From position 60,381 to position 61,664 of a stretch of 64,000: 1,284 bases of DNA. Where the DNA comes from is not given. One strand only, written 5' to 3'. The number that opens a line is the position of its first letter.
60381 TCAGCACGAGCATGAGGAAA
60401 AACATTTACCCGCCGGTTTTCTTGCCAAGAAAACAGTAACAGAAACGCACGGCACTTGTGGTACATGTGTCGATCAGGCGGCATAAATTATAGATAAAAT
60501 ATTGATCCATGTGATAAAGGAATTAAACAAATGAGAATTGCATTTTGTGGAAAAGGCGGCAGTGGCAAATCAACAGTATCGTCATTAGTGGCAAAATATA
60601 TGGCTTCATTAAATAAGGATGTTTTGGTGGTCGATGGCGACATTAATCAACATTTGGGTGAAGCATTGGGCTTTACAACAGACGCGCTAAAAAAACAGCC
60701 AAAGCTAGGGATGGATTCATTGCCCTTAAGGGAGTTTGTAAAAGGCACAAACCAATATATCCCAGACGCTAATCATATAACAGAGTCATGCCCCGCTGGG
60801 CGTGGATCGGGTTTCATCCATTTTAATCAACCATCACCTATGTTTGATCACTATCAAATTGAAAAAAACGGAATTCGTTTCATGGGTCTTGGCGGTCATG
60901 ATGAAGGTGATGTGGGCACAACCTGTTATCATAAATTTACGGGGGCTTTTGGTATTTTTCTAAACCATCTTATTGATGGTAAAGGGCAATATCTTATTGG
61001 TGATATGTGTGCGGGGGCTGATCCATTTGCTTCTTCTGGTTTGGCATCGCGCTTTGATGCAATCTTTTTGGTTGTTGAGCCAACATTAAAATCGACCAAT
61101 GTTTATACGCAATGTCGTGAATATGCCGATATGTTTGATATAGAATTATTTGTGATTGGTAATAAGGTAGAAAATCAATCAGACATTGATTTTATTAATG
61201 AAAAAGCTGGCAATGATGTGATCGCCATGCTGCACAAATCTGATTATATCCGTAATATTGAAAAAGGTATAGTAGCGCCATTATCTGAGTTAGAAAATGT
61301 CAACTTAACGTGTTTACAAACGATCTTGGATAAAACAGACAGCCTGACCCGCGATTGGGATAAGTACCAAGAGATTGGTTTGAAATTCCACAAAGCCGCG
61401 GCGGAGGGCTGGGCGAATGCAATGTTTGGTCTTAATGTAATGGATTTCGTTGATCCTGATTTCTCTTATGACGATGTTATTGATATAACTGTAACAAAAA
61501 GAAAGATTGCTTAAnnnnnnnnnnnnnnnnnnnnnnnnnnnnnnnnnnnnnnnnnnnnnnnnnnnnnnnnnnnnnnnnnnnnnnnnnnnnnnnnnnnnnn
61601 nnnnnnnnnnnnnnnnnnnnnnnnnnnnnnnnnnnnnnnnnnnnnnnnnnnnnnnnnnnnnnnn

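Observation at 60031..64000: Zur box-zur operon continuing into a CooC/MinD-type ATPase and two PLP enzymes: candidate zinc-regulated metallophore pathway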

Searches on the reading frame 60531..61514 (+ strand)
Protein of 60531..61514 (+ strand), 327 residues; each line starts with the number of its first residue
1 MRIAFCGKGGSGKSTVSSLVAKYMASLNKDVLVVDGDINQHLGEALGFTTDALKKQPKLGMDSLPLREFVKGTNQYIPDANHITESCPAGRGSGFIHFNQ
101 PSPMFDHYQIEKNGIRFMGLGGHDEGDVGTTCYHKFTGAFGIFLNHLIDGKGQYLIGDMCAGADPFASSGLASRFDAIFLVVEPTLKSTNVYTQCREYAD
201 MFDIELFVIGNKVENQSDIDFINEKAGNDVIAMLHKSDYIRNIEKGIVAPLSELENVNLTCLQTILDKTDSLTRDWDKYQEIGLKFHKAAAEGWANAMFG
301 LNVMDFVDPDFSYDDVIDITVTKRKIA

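Call 3: search_protein_families(library=pfam, proteins=[window:60531-61514:+], max_evalue=0.01)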
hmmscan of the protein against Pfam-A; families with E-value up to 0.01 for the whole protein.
window:60531-61514:+ (327 aa): 8 families
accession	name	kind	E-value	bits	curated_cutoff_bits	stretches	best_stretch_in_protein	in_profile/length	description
PF01656.29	CbiA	-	3.8e-07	30.5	25.4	1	7-185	6-54/125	CobQ/CobB/MinD/ParA nucleotide binding domain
PF13614.12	AAA_31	-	1.2e-06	29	27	1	7-55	9-57/177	AAA domain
PF02374.21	ArsA_ATPase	-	4.6e-06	26.5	24.3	1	3-46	4-47/305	Anion-transporting ATPase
PF10609.15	ParA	-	1.6e-05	24.9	27.1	1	6-39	10-43/246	NUBPL iron-transfer P-loop NTPase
PF00142.24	Fer4_NifH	-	0.00012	22.1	25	1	1-37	1-37/271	4Fe-4S iron sulfur cluster binding proteins, NifH/frxC family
PF01583.26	APS_kinase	-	0.00016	22.2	21.1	1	3-51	5-54/152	Adenylylsulphate kinase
PF16575.11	CLP1_P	-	0.0003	21.1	26.6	1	7-40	1-34/188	mRNA cleavage and polyadenylation factor CLP1 P-loop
PF06414.18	Zeta_toxin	-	0.0092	15.9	22.3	0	6-37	22-52/199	Zeta toxin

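Call 4: search_protein_families(library=ncbifam, proteins=[window:60531-61514:+], max_evalue=0.01)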
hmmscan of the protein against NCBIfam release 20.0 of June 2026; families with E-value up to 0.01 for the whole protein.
window:60531-61514:+ (327 aa): 26 families (the best 25 are shown)
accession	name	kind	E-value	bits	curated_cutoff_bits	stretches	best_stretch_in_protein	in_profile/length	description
TIGR01969.1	minD_arch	subfamily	2.8e-07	30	201.75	1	6-39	7-40/251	cell division ATPase MinD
TIGR01281.1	DPOR_bchL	equivalog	1e-05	25.1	345.15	0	1-37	1-37/268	ferredoxin:protochlorophyllide reductase (ATP-dependent) iron-sulfur ATP-binding protein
TIGR00345.1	GET3_arsA_TRC40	subfamily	2.3e-05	24.1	135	1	5-49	2-50/299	TRC40/GET3/ArsA family transport-energizing ATPase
NF041546.1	ParA_partition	equivalog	5e-05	22.9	180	1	8-52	8-52/203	ParA family partition ATPase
NF002059.0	PRK00889.1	subfamily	6.7e-05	22.6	244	1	3-50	8-56/177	adenylyl-sulfate kinase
NF041417.1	ArsA_halo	exception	8.6e-05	21.4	800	1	5-47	338-380/617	arsenical pump-driving ATPase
TIGR00455.1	apsK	equivalog_domain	0.00019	21.1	138.7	1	3-52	21-71/184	adenylyl-sulfate kinase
NF010461.0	PRK13886.1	subfamily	0.0002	20.8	360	1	3-37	6-40/241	conjugal transfer protein TraL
NF047398.1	AAA_KGGVGR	domain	0.0003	21.2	90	1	5-38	7-41/190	KGGVGR-motif variant AAA ATPase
NF004040.0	PRK05537.1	equivalog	0.00039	19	669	1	3-51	399-449/572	bifunctional sulfate adenylyltransferase/adenylylsulfate kinase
NF009701.0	PRK13230.1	subfamily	0.00045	19.3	350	1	2-46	3-47/291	nitrogenase reductase-like protein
NF033200.1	F430_CfbC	exception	0.00054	19.4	402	1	2-38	2-38/260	Ni-sirohydrochlorin a,c-diamide reductive cyclase ATP-dependent reductase subunit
NF050088.1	Get3_fold_NosAFP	equivalog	0.00071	18.6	325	1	3-52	5-54/364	Get3/ArsA fold putative tail anchor-mediating ATPase NosAFP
TIGR01968.1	minD_bact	equivalog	0.00072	19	212.9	1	6-39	8-41/261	septum site-determining protein MinD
TIGR01287.1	nifH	equivalog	0.00073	18.9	394.35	1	2-38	2-38/275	nitrogenase iron protein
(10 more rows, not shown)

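Call 8: find_homologous_proteins(query=window:60531-61514:+, max_evalue=0.00001)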
Query window:60531-61514:+ (327 aa): 1382 proteins with E <= 0.00001 among 4605 candidates; the best 120 are listed.
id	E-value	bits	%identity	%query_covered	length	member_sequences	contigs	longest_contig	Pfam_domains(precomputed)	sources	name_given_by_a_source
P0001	8.7e-222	753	100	100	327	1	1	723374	PF10609.16,PF01656.30,PF13614.13,PF02374.22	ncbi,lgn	-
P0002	1.3e-181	621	79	100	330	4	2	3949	PF01656.30,PF02374.22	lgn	-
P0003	4.1e-168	577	75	99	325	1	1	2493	PF10609.16,PF01656.30,PF13614.13,PF02374.22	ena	-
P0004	4.4e-168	576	75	99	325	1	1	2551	PF10609.16,PF01656.30,PF13614.13,PF02374.22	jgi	-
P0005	1.5e-167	575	75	99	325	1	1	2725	PF10609.16,PF01656.30,PF13614.13,PF02374.22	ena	-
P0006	1.5e-167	575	76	97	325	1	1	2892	PF01656.30,PF13614.13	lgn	-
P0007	5.4e-167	573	75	97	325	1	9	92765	PF10609.16,PF01656.30,PF13614.13,PF02374.22,PF01583.27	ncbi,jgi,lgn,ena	-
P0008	1.2e-164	565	74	99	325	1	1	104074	PF10609.16,PF01656.30,PF13614.13,PF02374.22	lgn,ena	-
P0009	2.1e-164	564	75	97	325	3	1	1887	PF10609.16,PF01656.30,PF13614.13,PF02374.22,PF01583.27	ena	-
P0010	3.0e-164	564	75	97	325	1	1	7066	PF01656.30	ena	-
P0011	7.8e-162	556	74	97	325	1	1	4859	PF10609.16,PF01656.30,PF13614.13,PF02374.22,PF01583.27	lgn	-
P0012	4.5e-159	547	71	99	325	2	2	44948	PF01656.30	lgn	-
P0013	1.6e-155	535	72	97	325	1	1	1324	PF01656.30,PF13614.13,PF01583.27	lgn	-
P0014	9.3e-152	523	71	97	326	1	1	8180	PF00142.25,PF01656.30,PF13614.13,PF01583.27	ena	-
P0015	2.8e-147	508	67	100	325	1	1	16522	PF10609.16,PF01656.30,PF13614.13,PF02374.22,PF01583.27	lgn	-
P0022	1.5e-142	493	65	100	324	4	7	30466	PF01656.30,PF01583.27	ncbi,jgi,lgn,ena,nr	ncbi:MAG: ATP-binding protein [Micavibrio sp.]|nr:ATP-binding protein [Micavibrio sp.]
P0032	5.6e-129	448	60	100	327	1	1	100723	PF01656.30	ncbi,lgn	-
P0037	2.0e-125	436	58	100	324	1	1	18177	PF01656.30,PF13614.13,PF01583.27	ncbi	-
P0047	2.5e-109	383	54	96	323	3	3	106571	PF01656.30,PF01583.27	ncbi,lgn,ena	-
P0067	1.6e-102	361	54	96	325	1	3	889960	PF01656.30,PF01583.27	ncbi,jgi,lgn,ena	ncbi:MAG: adenylyl-sulfate kinase [Micavibrio sp.]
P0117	2.0e-96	341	48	97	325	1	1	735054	-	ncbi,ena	-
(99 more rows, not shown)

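Call 10: find_related_loci(query=A1, collection=genome_contigs, flank=8000)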
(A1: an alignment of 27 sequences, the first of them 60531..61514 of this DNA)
Query A1 (327 aa) in genome_contigs; peptide patterns used: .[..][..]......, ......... (x = any residue, [..] = any of these).
35 stretches matched a pattern; 28 encode a relative of the query (tblastn E <= 1e-3); 28 distinct loci.
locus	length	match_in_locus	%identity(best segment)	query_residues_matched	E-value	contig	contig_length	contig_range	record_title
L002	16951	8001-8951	75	1-317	6e-171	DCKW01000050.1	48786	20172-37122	MAG TPA_asm: Micavibrio sp. UBA1664 UBA1664_contig_49763, whole genome shotgun sequence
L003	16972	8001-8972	65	1-327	4e-149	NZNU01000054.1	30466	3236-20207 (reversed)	MAG: Micavibrio sp. isolate EAC75 27, whole genome shotgun sequence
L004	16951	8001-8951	66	1-317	6e-149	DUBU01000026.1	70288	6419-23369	MAG TPA_asm: Micavibrio sp. isolate UWMA-0310 NODE_607_length_70288_cov_0.113650, whole genome shotgun sequence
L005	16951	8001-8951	65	1-317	2e-143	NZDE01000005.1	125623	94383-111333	MAG: Alphaproteobacteria bacterium isolate ARS11 54157, whole genome shotgun sequence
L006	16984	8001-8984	62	1-327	2e-137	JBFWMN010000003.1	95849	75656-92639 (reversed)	MAG: Pseudobdellovibrionaceae bacterium isolate CA_2019_NHSR_90 NODE_634_length_95849_cov_4.493335_NHSR, whole genome sh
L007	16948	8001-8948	61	1-316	5e-136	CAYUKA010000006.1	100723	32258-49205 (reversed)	MAG TPA_asm: uncultured Micavibrio sp. isolate SRP141376_co5_384 genome assembly, contig: NODE_377_length_100723_cov_5.9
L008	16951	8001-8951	59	1-317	2e-129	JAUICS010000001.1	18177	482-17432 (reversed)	MAG: Alphaproteobacteria bacterium isolate 7_bin.41 NODE_2823_length_18177_cov_0.842382, whole genome shotgun sequence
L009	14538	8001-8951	58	1-317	2e-125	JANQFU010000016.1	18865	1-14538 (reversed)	MAG: Alphaproteobacteria bacterium isolate PL23b_bin.17 k99_1927392, whole genome shotgun sequence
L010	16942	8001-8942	54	1-315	1e-114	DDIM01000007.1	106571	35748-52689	MAG TPA_asm: Micavibrio sp. UBA1850 UBA1850_contig_11337, whole genome shotgun sequence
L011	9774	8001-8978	51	1-327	7e-114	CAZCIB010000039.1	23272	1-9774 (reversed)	MAG TPA_asm: uncultured Pseudobdellovibrionaceae bacterium isolate SRP141376_co5_259 genome assembly, contig: NODE_5242_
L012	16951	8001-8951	67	1-317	7e-150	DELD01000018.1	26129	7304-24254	MAG TPA_asm: Micavibrio sp. UBA2705 UBA2705_contig_1604, whole genome shotgun sequence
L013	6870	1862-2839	52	1-327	1e-108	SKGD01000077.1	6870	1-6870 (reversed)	MAG: Alphaproteobacteria bacterium isolate CSBr16_124 CSBr16-16182, whole genome shotgun sequence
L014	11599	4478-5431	49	1-317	1e-108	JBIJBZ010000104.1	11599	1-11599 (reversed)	MAG: Bdellovibrionota bacterium isolate ME2006-08-10D11_3300044971_group2_bin88 Rohwer_bin1171_scaffold_5132_c1, whole g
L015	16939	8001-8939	54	1-313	8e-107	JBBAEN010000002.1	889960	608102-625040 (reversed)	MAG: Micavibrio sp. isolate SO_2017_LW2_157 scaffold_2_c1_LW138R_2017, whole genome shotgun sequence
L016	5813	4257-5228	50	1-327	1e-105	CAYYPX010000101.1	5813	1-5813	MAG TPA_asm: uncultured Micavibrio sp. isolate SRP199154_co2_59 genome assembly, contig: NODE_10932_length_5813_cov_17.8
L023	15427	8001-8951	48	1-316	4e-102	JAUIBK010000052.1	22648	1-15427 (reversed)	MAG: bacterium isolate 6_bin.32 NODE_2114_length_22648_cov_1.272412, whole genome shotgun sequence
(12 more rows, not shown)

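Call 13: find_encoding_contigs(protein=P0022, flank=10000, max_places=1)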
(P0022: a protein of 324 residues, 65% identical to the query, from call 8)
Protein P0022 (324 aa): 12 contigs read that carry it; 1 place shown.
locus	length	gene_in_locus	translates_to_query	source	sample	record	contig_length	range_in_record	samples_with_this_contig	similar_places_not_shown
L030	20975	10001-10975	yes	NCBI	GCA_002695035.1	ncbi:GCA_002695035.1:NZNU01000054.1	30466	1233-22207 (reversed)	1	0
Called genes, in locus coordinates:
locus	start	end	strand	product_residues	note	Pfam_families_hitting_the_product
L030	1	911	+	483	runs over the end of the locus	-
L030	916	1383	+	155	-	-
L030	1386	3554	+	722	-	-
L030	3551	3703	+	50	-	PF03597:FixS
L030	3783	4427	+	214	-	PF13505:OMP_b-brl, PF03922:OmpW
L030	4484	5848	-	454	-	PF04055:Radical_SAM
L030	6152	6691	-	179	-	PF10688:Imp-YgjV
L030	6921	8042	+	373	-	PF01656:CbiA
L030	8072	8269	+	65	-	-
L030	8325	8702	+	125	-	PF11162:DUF2946 (weak)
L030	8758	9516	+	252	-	-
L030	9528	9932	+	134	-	-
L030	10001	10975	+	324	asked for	PF01583:APS_kinase (faint), PF01656:CbiA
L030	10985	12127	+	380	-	PF00266:Aminotran_5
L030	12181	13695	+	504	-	PF02784:Orn_Arg_deC_N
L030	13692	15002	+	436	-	PF00291:PALP, PF00581:Rhodanese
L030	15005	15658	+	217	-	PF00005:ABC_tran, PF02463:SMC_N (faint), PF13304:AAA_21 (faint)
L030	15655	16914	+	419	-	PF12704:MacB_PCD, PF02687:FtsX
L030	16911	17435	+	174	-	PF11736:DUF3299 (weak)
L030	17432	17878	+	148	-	PF01475:FUR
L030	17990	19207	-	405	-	PF00999:Na_H_Exchanger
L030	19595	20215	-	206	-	PF00440:TetR_N, PF08361:TetR_C_2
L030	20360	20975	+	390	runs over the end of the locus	PF25917:BSH_RND, PF25876:HH_MFP_RND, PF25944:Beta-barrel_RND, PF25967:RND-MFP_C, PF25989:YknX_C (weak)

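Call 14: find_encoding_contigs(protein=P0032, flank=10000, max_places=1)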
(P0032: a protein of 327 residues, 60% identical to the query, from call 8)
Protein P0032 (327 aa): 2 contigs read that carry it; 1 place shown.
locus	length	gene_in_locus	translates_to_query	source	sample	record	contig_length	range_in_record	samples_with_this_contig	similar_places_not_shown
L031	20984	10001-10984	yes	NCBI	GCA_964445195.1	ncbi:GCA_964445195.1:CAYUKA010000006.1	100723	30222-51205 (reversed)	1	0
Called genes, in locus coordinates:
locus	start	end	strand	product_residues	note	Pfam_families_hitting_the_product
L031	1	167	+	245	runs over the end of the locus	PF00106:adh_short, PF08659:KR, PF01370:Epimerase (weak), PF13460:NAD_binding_10, PF13561:adh_short_C2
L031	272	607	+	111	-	PF27478:PopD (weak)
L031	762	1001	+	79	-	PF00550:PP-binding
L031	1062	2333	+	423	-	PF00109:ketoacyl-synt, PF00108:Thiolase_N (weak), PF02801:Ketoacyl-synt_C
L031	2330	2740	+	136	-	PF01124:MAPEG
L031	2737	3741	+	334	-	PF02618:YceG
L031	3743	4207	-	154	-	PF00210:Ferritin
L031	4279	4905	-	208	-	-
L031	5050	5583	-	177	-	-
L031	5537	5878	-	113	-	-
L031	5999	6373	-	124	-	-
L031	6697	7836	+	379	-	PF01656:CbiA (weak)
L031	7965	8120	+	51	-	PF02069:Metallothio_Pro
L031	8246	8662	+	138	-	PF11162:DUF2946 (weak)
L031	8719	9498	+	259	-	-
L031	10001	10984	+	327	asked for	PF01656:CbiA (weak)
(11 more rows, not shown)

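Call 15: find_encoding_contigs(protein=P0037, flank=10000, max_places=1)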
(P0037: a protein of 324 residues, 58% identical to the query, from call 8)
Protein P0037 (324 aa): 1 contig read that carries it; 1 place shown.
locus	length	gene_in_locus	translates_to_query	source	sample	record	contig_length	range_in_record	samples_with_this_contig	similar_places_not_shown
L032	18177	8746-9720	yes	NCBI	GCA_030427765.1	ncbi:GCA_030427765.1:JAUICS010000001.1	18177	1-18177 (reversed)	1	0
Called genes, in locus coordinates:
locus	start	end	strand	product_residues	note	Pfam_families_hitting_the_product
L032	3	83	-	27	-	?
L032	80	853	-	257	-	PF02433:FixO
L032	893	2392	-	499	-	PF00115:COX1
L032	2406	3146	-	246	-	PF13386:DsbD_2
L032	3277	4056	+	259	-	PF00027:cNMP_binding, PF13545:HTH_Crp_2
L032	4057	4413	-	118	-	-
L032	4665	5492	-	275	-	-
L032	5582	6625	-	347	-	PF02661:Fic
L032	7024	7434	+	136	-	-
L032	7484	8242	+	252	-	-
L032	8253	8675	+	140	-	-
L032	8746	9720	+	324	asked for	PF01583:APS_kinase (faint), PF01656:CbiA (weak), PF13614:AAA_31 (faint)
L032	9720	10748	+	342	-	PF01656:CbiA (weak)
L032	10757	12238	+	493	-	PF02784:Orn_Arg_deC_N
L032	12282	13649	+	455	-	PF00291:PALP, PF00581:Rhodanese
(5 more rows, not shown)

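Call 16: find_encoding_contigs(protein=P0067, flank=10000, max_places=1)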
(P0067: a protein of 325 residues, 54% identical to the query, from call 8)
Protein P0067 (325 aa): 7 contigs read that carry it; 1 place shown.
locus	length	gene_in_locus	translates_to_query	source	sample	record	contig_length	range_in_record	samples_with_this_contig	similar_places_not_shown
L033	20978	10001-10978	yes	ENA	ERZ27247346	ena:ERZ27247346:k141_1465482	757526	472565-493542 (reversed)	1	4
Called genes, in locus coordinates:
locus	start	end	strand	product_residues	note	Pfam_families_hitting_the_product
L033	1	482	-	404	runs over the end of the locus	PF06609:TRI12, PF07690:MFS_1, PF00083:Sugar_tr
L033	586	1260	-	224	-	PF02129:Peptidase_S15, PF12146:Hydrolase_4, PF12697:Abhydrolase_6 (faint), PF00561:Abhydrolase_1 (faint), PF01738:DLH (weak), PF00326:Peptidase_S9 (weak)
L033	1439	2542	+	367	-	PF00266:Aminotran_5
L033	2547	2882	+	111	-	PF00111:Fer2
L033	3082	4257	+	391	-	PF00733:Asn_synthase (weak), PF03054:tRNA_Me_trans, PF20259:tRNA_Me_trans_M, PF20258:tRNA_Me_trans_C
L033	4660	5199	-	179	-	PF04344:CheZ (faint)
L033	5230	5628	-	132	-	PF00072:Response_reg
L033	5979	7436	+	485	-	PF00989:PAS (faint), PF08448:PAS_4 (faint), PF13426:PAS_9 (weak), PF08447:PAS_3, PF00015:MCPsignal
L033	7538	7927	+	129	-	PF11162:DUF2946 (weak)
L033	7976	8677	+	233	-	-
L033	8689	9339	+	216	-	-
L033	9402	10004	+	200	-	-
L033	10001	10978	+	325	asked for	PF01583:APS_kinase (weak), PF01656:CbiA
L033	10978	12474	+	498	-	PF02784:Orn_Arg_deC_N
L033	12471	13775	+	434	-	PF00291:PALP, PF00581:Rhodanese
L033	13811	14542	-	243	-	PF13353:Fer4_12 (weak), PF04055:Radical_SAM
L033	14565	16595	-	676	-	PF13597:NRDD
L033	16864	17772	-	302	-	PF01136:Peptidase_U32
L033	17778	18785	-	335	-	PF01136:Peptidase_U32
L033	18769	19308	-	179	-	PF02036:SCP2 (weak)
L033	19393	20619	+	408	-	PF03453:MoeA_N, PF00994:MoCF_biosynth, PF03454:MoeA_C (weak)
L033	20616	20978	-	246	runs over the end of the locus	PF00027:cNMP_binding, PF13545:HTH_Crp_2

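Call 17: find_encoding_contigs(protein=P0117, flank=10000, max_places=1)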
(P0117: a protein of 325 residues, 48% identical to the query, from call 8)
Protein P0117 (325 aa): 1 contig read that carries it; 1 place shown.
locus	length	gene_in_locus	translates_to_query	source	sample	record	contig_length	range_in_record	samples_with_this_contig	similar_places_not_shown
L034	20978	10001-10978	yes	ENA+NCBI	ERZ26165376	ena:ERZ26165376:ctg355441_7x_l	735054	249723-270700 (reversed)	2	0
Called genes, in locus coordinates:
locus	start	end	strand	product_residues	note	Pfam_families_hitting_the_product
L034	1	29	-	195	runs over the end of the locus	-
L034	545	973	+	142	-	-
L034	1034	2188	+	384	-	-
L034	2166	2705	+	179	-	PF07291:MauE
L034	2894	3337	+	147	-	PF01475:FUR (weak)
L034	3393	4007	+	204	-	PF11736:DUF3299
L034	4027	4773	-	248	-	-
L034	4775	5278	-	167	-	PF11736:DUF3299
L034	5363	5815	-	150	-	PF11736:DUF3299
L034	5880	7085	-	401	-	PF12704:MacB_PCD, PF02687:FtsX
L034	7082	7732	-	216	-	PF02463:SMC_N (faint), PF00005:ABC_tran, PF13555:AAA_29 (weak), PF13304:AAA_21 (faint)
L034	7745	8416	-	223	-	-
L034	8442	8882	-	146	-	PF01475:FUR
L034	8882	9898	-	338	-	PF01656:CbiA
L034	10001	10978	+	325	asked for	-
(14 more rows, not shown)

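Call 18: find_encoding_contigs(protein=P0047, flank=10000, max_places=1)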
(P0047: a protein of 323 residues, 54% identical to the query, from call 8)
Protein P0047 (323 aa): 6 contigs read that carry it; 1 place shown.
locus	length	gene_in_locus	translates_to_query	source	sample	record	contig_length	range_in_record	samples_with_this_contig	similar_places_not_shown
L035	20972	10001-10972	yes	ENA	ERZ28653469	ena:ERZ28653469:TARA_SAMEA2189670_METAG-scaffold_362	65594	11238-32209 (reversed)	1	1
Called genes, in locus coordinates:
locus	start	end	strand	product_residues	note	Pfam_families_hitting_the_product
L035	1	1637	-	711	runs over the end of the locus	PF03176:MMPL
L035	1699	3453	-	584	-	PF20142:Scaffold, PF01471:PG_binding_1, PF03734:YkuD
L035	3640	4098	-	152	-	-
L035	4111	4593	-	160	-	PF16242:Pyrid_ox_like, PF01243:PNPOx_N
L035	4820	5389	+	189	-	PF01965:DJ-1_PfpI, PF00117:GATase (weak)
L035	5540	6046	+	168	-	PF04239:DUF421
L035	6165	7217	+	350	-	PF01595:CNNM, PF00571:CBS (faint)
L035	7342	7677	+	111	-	-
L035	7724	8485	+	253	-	-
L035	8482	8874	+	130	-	-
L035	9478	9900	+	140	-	PF01475:FUR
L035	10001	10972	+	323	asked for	PF01583:APS_kinase (weak), PF01656:CbiA (weak)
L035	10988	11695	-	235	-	PF13489:Methyltransf_23 (weak)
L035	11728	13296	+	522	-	PF02784:Orn_Arg_deC_N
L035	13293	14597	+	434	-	PF00291:PALP, PF00581:Rhodanese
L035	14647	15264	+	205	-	PF00005:ABC_tran, PF13304:AAA_21 (faint)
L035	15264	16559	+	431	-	PF12704:MacB_PCD, PF02687:FtsX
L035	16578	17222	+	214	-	PF11736:DUF3299 (weak)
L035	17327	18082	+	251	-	-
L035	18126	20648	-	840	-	PF11924:IAT_beta, PF13385:Laminin_G_3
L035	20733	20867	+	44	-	PF08085:Entericidin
